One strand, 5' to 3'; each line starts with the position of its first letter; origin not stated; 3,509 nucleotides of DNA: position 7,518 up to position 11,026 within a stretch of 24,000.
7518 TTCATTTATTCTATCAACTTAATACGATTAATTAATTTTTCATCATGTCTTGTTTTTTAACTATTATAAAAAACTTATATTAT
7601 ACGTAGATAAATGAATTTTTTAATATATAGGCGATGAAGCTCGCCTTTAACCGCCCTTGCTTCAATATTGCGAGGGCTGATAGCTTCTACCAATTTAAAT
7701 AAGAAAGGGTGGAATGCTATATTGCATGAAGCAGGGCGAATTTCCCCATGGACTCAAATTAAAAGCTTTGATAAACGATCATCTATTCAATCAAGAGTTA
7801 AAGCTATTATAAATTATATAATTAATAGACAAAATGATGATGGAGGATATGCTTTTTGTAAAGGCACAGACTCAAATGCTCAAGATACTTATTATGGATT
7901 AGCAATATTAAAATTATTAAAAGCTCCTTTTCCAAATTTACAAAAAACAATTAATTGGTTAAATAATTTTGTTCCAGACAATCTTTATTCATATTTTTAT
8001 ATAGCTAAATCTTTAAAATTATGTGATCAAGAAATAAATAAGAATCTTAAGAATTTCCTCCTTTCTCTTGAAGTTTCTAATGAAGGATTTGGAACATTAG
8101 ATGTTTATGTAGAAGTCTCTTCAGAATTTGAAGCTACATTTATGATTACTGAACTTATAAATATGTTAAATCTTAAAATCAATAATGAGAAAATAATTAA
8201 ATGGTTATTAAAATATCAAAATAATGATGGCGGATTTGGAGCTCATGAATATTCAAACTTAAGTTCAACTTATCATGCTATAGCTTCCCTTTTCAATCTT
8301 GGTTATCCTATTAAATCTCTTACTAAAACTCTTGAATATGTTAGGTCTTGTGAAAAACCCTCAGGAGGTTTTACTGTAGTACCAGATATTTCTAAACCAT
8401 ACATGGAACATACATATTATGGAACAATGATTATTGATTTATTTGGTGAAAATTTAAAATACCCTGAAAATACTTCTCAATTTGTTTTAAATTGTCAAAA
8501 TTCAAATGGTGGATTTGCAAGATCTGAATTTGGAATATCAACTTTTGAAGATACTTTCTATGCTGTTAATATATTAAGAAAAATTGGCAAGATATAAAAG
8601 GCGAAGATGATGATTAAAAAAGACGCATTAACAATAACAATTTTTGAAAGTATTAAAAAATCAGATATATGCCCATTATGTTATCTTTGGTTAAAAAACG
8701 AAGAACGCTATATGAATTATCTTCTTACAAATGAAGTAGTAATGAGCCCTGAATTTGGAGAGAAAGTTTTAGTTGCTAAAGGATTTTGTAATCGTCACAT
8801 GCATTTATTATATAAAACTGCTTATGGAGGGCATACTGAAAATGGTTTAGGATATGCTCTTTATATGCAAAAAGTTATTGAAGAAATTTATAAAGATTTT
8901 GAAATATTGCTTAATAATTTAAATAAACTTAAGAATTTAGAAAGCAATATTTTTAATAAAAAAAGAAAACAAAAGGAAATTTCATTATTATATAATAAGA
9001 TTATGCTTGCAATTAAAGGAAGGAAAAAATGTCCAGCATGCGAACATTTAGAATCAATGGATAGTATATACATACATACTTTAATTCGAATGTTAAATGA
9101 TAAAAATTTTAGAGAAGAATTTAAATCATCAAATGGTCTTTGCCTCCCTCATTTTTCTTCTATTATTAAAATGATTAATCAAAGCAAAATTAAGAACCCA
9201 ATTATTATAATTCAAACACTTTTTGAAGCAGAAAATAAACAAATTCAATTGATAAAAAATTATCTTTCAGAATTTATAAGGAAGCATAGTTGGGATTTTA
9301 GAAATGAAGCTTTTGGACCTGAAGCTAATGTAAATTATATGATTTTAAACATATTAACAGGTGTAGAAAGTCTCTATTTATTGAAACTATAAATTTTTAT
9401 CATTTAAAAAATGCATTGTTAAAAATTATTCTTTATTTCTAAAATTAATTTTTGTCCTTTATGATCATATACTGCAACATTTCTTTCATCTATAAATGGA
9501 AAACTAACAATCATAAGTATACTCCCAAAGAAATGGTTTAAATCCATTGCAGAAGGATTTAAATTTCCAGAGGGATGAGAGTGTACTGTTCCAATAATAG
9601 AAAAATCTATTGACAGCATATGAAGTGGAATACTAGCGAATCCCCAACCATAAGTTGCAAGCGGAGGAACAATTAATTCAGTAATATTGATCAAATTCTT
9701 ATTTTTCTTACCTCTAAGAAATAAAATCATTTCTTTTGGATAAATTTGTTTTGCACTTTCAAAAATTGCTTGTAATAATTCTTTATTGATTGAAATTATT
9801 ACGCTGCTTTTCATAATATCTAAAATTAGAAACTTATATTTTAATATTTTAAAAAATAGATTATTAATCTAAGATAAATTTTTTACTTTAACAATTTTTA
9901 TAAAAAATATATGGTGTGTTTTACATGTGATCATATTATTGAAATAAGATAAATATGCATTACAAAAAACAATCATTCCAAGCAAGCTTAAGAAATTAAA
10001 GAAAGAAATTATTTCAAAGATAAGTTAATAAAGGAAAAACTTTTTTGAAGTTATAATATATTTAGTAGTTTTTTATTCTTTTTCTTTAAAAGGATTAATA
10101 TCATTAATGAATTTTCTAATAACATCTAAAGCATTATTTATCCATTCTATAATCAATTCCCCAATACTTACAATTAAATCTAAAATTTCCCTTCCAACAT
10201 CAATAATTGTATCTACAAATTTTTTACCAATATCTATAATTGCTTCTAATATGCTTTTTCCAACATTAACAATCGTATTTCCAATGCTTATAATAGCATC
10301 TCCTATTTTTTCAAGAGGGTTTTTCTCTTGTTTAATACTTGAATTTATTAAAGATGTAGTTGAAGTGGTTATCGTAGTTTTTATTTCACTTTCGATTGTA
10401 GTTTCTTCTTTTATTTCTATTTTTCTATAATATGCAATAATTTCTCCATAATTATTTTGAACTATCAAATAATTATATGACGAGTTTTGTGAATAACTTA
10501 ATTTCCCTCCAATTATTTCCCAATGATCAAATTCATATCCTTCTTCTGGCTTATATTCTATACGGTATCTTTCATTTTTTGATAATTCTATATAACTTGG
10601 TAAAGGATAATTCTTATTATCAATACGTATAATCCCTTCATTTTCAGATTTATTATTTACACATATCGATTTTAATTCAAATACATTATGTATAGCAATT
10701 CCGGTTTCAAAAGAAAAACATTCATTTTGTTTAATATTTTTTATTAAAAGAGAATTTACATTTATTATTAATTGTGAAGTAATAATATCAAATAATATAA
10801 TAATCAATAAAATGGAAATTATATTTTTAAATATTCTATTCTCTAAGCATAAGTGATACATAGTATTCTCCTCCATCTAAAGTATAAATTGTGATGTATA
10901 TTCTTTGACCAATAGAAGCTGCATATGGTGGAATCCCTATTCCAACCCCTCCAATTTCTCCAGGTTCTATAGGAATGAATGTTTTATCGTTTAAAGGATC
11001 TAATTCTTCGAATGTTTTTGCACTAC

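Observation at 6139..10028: Perfect 80-bp direct repeat duplicates the 3' end of the NTase gene and brackets a 3.8-kb cargo segment (att-like, no integrase visible)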

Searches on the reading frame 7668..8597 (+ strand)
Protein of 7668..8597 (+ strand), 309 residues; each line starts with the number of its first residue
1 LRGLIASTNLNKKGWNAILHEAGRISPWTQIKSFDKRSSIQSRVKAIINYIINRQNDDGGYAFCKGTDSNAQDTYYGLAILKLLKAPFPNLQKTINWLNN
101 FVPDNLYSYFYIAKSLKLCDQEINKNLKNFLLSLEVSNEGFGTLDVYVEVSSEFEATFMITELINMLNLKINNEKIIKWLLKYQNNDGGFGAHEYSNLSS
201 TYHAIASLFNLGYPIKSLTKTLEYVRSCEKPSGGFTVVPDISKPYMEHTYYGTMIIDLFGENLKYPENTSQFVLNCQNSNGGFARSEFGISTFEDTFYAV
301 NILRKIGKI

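Call 9: search_protein_families(library=pfam, proteins=[window:7668-8597:+], max_evalue=0.01)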
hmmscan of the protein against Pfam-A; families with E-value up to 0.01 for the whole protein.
window:7668-8597:+ (309 aa): 4 families
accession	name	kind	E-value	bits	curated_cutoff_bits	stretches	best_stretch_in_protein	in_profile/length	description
PF00432.27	Prenyltrans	-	4.4e-28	99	26.5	3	165-304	40-188/304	Prenyltransferase alpha-alpha toroid domain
PF05817.20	Ribophorin_II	-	8.3e-06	26.1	23.4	1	67-211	18-150/240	Ribophorin II N-terminal domain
PF13249.12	SQHop_cyclase_N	-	0.00015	21.5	26.2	0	168-215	42-91/291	Squalene-hopene cyclase N-terminal domain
PF13243.12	SQHop_cyclase_C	-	0.00015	21.4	26.1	0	174-200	94-120/319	Squalene-hopene cyclase C-terminal domain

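Call 22: find_related_loci(query=window:7725-8597:+, collection=genome_contigs, flank=10000)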
Query window:7725-8597:+ (290 aa) in genome_contigs; peptide patterns used: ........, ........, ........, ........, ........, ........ (x = any residue, [..] = any of these).
61 stretches matched a pattern; 1 encode a relative of the query (tblastn E <= 1e-3); 1 distinct loci.
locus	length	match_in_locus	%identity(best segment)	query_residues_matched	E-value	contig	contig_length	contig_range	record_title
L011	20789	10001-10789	51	28-287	6e-90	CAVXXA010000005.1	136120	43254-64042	MAG: Candidatus Bathyarchaeota archaeon isolate MFD03726.bin.2.70 genome assembly, contig: contig_18710, whole genome sh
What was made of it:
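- Tried and rejected: That was useful for the riboswitch but not for synteny (call 22).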

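Call 47: search_protein_families(library=padloc, proteins=[window:7725-8597:+], max_evalue=0.01)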
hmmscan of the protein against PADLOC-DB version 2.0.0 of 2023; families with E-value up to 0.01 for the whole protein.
window:7725-8597:+ (290 aa): 0 families

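Call 48: search_protein_families(library=ncbifam, proteins=[window:7725-8597:+], max_evalue=0.01)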
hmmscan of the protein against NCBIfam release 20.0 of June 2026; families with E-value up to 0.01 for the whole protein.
window:7725-8597:+ (290 aa): 5 families
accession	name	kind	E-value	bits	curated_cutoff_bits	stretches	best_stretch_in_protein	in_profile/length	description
TIGR01787.1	squalene_cyclas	subfamily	8.9e-09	34.5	322.7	1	23-79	46-104/622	squalene/oxidosqualene cyclases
TIGR01507.1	hopene_cyclase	equivalog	3.5e-06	25.7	431.1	0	108-207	24-124/640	squalene--hopene cyclase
NF053823.1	SCO2321_fam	equivalog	1.2e-05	24.4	300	0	153-198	120-167/405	SCO2321 family membrane protein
TIGR04277.1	squa_tetra_cyc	equivalog_domain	6.7e-05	21.6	500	1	20-176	380-529/624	tetrahymanol synthase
TIGR03463.1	osq_cycl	subfamily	0.00033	19.1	851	0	22-43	399-420/634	2,3-oxidosqualene cyclase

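Call 66: find_homologous_proteins(query=window:7725-8597:+)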
Query window:7725-8597:+ (290 aa): 555 proteins with E <= 0.001 among 1234 candidates; the best 120 are listed.
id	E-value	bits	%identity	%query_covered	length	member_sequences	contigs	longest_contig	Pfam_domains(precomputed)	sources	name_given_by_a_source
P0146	1.2e-192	656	100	100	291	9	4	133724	PF05817.21,PF00432.28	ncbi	ncbi:MAG: prenyltransferase/squalene oxidase repeat-containing protein [Nitrososphaerota archaeon]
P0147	4.5e-163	559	85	100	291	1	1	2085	PF05817.21,PF13243.13,PF00432.28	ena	-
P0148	9.5e-162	555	84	100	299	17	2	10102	PF05817.21,PF00432.28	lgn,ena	-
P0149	1.7e-126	439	70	91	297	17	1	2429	PF05817.21,PF13243.13,PF00432.28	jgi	jgi:hypothetical protein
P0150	9.7e-126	437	63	99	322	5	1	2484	PF00432.28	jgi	-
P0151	1.5e-124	433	65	100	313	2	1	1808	PF00432.28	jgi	jgi:hypothetical protein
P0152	1.9e-123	429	68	92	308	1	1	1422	PF05817.21,PF00432.28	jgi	-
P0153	2.0e-123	429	69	92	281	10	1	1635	PF05817.21,PF00432.28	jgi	-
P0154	2.1e-123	429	67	94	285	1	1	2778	PF05817.21,PF13243.13,PF00432.28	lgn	-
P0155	3.3e-123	429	68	92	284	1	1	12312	PF13243.13,PF00432.28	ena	-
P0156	3.3e-123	429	68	92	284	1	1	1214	PF13243.13,PF00432.28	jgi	-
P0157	3.4e-123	429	67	91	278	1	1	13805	PF00432.28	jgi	jgi:hypothetical protein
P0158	3.5e-123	429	68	92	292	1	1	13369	PF13243.13,PF00432.28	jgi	jgi:hypothetical protein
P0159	8.2e-123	427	69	92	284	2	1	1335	PF05817.21,PF00432.28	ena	-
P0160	8.5e-123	427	64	100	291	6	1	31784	PF13243.13,PF00432.28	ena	-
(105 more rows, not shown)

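Call 67: find_encoding_contigs(protein=P0148, flank=10000, max_places=4)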
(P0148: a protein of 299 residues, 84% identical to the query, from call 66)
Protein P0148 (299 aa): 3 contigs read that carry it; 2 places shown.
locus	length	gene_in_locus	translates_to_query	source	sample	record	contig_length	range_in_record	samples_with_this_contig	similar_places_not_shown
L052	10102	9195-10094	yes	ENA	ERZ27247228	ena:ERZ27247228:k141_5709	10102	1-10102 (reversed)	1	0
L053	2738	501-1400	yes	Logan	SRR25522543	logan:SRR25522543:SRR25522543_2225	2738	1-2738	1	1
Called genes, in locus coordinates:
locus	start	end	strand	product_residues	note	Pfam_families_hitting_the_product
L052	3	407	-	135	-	?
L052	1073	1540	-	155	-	-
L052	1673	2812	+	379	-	-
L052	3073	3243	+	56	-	PF13240:Zn_Ribbon_1 (weak)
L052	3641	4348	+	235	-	PF01902:Diphthami_syn_2_N, PF28410:Diphthami_syn_2_C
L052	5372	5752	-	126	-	-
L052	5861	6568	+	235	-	-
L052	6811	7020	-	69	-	-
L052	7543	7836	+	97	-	-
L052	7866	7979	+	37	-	-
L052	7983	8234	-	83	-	-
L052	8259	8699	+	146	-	-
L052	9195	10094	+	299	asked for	PF00432:Prenyltrans (weak), PF05817:Ribophorin_II (faint), PF00432:Prenyltrans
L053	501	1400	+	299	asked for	PF00432:Prenyltrans (weak), PF05817:Ribophorin_II (faint), PF00432:Prenyltrans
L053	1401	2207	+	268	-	PF19538:DUF6062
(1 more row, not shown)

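Call 70: search_protein_families(library=pfam, proteins=[L052:5372-5752:-, L052:5861-6568:+, L052:6811-7020:-, L052:7543-7836:+, L052:7983-8234:-, L052:8259-8699:+], max_evalue=0.01)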
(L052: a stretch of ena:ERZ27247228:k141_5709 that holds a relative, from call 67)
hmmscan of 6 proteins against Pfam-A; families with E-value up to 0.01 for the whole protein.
L052:5372-5752:- (126 aa): 0 families

L052:5861-6568:+ (235 aa): 0 families

L052:6811-7020:- (69 aa): 0 families

L052:7543-7836:+ (97 aa): 3 families
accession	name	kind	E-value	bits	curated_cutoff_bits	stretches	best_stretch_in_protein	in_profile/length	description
PF12826.13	HHH_2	-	4.7e-05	23.9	27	1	59-90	7-38/64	Helix-hairpin-helix motif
PF14520.12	HHH_5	-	6.6e-05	23.8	27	1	57-90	4-38/57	Helix-hairpin-helix domain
PF10567.14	Nab6_mRNP_bdg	-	0.0031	17.5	30.3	1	12-90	20-97/310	RNA-recognition motif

L052:7983-8234:- (83 aa): 0 families

L052:8259-8699:+ (146 aa): 1 family
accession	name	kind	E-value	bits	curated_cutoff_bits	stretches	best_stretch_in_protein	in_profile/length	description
PF19502.5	DUF6036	-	0.002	18.4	23.6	1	30-80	80-130/164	Nucleotidyltransferase of unknown function (DUF6036)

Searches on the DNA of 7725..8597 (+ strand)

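Call 24: search_rna_families(sources=[L011, L003, L004, L009], threshold=gathering)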
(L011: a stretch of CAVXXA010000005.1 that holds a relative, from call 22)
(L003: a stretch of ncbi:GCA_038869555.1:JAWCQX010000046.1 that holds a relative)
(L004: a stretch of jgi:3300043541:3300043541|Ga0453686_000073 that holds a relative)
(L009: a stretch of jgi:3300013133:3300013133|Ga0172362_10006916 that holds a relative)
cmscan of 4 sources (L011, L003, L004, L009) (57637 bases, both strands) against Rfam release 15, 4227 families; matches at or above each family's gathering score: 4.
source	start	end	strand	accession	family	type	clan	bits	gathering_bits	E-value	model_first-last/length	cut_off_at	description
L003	55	129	+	RF00005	tRNA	Gene; tRNA;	CL00001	74.6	29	1.6e-14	1-71/71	no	tRNA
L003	3307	3382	+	RF01734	Fluoride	Cis-reg; riboswitch;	-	53.1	34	6.4e-12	1-64/64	no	Fluoride riboswitch aptamer (crcB RNA motif)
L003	2207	2320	-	RF00005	tRNA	Gene; tRNA;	CL00001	44.1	29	3.8e-06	1-71/71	no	tRNA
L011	9865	9938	+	RF01734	Fluoride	Cis-reg; riboswitch;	-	41.4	34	4.3e-08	1-64/64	no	Fluoride riboswitch aptamer (crcB RNA motif)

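Call 69: search_rna_families(sources=[L052, L053], threshold=gathering)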
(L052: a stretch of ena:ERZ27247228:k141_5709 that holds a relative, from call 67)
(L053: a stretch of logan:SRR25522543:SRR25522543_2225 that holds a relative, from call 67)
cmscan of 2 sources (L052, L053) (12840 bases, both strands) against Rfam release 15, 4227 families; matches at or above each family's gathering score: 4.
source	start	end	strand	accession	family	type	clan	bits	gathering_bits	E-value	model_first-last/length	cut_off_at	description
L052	5021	5094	+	RF00005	tRNA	Gene; tRNA;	CL00001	60.5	29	2.6e-11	1-71/71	no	tRNA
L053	413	488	+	RF01734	Fluoride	Cis-reg; riboswitch;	-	53.4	34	1.1e-12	1-64/64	no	Fluoride riboswitch aptamer (crcB RNA motif)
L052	9107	9182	+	RF01734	Fluoride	Cis-reg; riboswitch;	-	53.3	34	1.2e-12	1-64/64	no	Fluoride riboswitch aptamer (crcB RNA motif)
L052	4715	4826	-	RF00005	tRNA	Gene; tRNA;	CL00001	46.2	29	2.3e-07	1-71/71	no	tRNA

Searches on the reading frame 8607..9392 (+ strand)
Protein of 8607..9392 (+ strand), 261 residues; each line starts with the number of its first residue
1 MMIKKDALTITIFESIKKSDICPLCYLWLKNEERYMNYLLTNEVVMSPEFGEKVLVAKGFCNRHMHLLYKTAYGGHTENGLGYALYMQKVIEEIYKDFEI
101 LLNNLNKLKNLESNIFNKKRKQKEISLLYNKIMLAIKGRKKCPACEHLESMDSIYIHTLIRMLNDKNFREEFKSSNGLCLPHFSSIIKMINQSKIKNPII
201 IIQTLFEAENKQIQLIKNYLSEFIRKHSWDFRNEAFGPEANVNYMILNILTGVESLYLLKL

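Call 9: search_protein_families(library=pfam, proteins=[window:8607-9392:+], max_evalue=0.01)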
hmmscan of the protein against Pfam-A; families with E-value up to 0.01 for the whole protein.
window:8607-9392:+ (261 aa): 2 families
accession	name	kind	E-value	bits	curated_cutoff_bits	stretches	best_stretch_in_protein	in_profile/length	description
PF19538.4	DUF6062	-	1.3e-30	107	27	1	4-235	2-221/243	Family of unknown function (DUF6062)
PF04423.19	Rad50_zn_hook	-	0.0017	18.5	24.3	0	127-147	6-27/52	Rad50 zinc hook motif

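Call 47: search_protein_families(library=padloc, proteins=[window:8607-9392:+], max_evalue=0.01)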
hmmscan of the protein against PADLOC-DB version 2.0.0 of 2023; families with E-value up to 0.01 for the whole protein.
window:8607-9392:+ (261 aa): 0 families

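Call 48: search_protein_families(library=ncbifam, proteins=[window:8607-9392:+], max_evalue=0.01)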
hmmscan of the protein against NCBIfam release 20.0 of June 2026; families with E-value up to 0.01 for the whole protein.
window:8607-9392:+ (261 aa): 0 families

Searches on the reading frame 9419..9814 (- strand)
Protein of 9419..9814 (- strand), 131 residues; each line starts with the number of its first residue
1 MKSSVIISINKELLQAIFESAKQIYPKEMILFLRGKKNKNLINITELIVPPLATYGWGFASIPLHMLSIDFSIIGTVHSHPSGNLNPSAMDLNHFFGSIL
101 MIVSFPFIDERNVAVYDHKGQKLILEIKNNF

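Call 9: search_protein_families(library=pfam, proteins=[window:9419-9814:-], max_evalue=0.01)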
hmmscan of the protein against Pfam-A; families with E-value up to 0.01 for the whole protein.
window:9419-9814:- (131 aa): 2 families
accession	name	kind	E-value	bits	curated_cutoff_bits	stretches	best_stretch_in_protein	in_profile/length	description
PF14464.11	Prok-JAB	-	4.8e-09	36.5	25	1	11-103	2-100/114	Prokaryotic homologs of the JAB domain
PF04002.20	RadC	-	0.0078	16.6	22.1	1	62-93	55-86/121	RadC-like JAB domain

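Call 47: search_protein_families(library=padloc, proteins=[window:9419-9814:-], max_evalue=0.01)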
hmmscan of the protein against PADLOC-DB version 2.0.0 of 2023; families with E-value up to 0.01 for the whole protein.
window:9419-9814:- (131 aa): 3 families
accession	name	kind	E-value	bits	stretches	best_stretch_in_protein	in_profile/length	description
PDLC00890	JAB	-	3e-06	24.8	1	3-51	8-58/157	JAB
PDLC00895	JAB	-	0.003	15.2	1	74-95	89-110/162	JAB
PDLC00827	E1-E2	-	0.0041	13.5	0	5-50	563-610/711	E1-E2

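Call 48: search_protein_families(library=ncbifam, proteins=[window:9419-9814:-], max_evalue=0.01)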
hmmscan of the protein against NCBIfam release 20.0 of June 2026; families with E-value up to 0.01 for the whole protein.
window:9419-9814:- (131 aa): 1 family
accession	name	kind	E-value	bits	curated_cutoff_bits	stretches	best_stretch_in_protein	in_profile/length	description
NF041370.1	desamp_Halo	equivalog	0.0025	17.7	130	0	73-122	77-125/133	desampylase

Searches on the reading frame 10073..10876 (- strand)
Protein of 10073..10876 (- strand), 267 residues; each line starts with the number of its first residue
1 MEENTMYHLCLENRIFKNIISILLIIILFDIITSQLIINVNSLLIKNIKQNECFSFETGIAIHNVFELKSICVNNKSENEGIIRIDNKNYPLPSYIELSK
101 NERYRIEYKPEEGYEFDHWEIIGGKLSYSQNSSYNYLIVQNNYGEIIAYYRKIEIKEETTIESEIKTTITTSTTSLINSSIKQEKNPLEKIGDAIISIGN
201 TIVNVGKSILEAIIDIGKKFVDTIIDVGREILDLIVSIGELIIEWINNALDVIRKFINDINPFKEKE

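Call 9: search_protein_families(library=pfam, proteins=[window:10073-10876:-], max_evalue=0.01)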
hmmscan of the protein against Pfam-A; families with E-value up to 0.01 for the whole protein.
window:10073-10876:- (267 aa): 0 families

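Call 38: find_homologous_proteins(query=window:10073-10876:-)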
Query window:10073-10876:- (267 aa): 4 proteins with E <= 0.001 among 1203 candidates.
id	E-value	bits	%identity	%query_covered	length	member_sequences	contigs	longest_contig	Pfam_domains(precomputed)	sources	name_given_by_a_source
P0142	2.4e-160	549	100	98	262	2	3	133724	-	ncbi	ncbi:MAG: hypothetical protein QW806_06250 [Nitrososphaerota archaeon]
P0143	2.7e-136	471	90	88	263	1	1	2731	-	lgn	-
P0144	2.6e-40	156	68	36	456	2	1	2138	-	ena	-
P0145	1.6e-32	131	49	58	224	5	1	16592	-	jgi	-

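Call 39: find_encoding_contigs(protein=P0145, flank=10000, max_places=4)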
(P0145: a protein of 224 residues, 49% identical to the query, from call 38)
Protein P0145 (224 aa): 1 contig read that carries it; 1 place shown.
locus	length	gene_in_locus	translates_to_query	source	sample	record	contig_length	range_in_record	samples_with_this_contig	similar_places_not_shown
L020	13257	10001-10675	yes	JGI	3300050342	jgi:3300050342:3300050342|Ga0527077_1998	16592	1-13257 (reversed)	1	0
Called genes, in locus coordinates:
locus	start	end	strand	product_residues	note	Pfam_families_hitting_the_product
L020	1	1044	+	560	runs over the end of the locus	PF00004:AAA (faint), PF07728:AAA_5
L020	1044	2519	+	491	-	-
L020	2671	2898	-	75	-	-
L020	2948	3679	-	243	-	PF11611:DUF4352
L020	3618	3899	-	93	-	-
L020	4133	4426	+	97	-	-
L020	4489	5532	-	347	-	PF04471:Mrr_cat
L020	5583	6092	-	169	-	PF00932:LTD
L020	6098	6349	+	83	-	-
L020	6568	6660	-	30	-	-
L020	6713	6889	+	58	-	-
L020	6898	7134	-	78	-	-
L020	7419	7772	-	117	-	-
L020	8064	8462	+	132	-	-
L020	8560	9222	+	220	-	-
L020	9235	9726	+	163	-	-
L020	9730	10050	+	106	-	-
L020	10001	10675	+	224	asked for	-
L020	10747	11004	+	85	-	-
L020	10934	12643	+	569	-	-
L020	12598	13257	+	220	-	?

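Call 40: find_encoding_contigs(protein=P0143, flank=10000, max_places=4)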
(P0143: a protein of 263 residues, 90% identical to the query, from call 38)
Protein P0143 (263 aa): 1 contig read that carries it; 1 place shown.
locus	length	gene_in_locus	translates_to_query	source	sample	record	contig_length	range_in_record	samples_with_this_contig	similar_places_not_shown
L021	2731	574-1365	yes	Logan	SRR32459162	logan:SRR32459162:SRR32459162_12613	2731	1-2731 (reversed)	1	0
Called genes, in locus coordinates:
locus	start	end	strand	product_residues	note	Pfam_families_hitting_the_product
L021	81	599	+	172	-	-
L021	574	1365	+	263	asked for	-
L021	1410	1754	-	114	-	PF19538:DUF6062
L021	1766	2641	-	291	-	PF00432:Prenyltrans (weak), PF05817:Ribophorin_II (faint), PF00432:Prenyltrans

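Call 46: find_encoding_contigs(protein=P0144, flank=5000, max_places=4)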
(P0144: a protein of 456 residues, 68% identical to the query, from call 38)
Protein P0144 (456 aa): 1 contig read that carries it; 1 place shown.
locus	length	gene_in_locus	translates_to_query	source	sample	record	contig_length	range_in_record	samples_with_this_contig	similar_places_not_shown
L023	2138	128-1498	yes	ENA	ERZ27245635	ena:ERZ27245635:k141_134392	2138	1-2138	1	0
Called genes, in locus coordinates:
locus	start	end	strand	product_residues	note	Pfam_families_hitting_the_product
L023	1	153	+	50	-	?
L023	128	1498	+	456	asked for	-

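Call 47: search_protein_families(library=padloc, proteins=[window:10073-10876:-], max_evalue=0.01)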
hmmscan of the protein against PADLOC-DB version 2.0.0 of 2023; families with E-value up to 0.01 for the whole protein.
window:10073-10876:- (267 aa): 0 families

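Call 48: search_protein_families(library=ncbifam, proteins=[window:10073-10876:-], max_evalue=0.01)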
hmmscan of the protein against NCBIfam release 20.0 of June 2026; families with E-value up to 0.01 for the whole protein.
window:10073-10876:- (267 aa): 0 families
